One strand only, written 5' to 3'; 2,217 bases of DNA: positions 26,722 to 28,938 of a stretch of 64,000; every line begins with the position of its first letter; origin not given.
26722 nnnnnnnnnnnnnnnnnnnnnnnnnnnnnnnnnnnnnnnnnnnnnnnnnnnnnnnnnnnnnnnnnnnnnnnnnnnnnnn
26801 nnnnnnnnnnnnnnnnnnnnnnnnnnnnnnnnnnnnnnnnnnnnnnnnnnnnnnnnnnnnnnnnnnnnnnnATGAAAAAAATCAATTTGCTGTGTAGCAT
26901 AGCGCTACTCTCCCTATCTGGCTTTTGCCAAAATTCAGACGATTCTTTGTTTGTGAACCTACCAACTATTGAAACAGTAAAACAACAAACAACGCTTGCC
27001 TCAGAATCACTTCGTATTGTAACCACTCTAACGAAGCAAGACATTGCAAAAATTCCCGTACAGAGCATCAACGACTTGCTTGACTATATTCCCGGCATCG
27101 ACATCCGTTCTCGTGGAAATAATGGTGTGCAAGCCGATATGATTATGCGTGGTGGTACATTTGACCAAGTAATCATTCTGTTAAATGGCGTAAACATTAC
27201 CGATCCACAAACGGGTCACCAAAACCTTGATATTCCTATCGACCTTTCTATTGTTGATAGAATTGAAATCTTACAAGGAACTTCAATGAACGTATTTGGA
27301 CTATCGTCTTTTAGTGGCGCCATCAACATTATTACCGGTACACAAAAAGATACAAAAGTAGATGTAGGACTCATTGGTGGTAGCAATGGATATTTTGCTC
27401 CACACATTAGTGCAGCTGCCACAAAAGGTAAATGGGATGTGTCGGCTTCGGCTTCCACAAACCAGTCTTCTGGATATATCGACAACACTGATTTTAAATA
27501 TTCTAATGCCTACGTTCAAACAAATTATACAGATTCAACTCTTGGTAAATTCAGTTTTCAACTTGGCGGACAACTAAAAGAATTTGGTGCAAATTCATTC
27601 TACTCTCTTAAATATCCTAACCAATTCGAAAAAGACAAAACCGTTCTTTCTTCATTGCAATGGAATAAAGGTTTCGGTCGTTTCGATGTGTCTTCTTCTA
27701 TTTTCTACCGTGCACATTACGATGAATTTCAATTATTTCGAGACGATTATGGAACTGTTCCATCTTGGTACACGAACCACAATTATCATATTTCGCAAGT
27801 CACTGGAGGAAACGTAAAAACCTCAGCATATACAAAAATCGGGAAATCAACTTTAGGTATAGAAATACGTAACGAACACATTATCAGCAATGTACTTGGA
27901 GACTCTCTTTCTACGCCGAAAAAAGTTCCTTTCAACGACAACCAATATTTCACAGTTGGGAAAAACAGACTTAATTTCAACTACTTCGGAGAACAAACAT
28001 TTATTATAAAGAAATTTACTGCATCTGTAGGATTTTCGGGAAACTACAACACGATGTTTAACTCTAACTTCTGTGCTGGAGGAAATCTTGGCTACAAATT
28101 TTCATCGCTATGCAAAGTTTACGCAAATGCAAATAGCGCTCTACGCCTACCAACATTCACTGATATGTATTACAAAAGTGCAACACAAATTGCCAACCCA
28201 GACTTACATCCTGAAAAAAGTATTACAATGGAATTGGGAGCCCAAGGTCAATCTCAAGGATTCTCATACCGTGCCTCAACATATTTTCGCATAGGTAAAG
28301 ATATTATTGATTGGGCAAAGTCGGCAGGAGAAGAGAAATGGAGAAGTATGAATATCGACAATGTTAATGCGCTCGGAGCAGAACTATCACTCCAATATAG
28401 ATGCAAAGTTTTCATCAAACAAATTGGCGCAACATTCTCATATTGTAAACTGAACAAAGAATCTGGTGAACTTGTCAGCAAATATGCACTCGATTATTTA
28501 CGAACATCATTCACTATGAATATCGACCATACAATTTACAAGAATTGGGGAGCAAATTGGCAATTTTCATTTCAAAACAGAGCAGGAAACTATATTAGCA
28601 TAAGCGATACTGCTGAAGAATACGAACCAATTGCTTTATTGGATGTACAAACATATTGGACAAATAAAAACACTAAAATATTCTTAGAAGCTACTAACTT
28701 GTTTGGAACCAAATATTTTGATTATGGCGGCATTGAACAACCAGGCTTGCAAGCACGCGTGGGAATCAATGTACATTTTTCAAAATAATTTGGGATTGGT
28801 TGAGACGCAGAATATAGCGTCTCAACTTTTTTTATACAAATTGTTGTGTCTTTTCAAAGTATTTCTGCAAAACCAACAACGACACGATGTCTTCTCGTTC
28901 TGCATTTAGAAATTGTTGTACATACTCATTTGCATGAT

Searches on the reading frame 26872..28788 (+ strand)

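Call 68: search_protein_families(library=pfam, proteins=[window:26872-28788:+], max_evalue=0.001)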
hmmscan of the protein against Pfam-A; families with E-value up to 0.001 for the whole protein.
window:26872-28788:+ (638 aa): 2 families
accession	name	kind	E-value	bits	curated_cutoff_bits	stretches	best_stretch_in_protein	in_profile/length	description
PF00593.30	TonB_dep_Rec_b-barrel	-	8.8e-19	69.1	27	1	199-610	19-436/436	TonB dependent receptor-like, beta-barrel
PF07715.20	Plug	-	5.9e-17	62.6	23.9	1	46-149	5-106/107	TonB-dependent Receptor Plug Domain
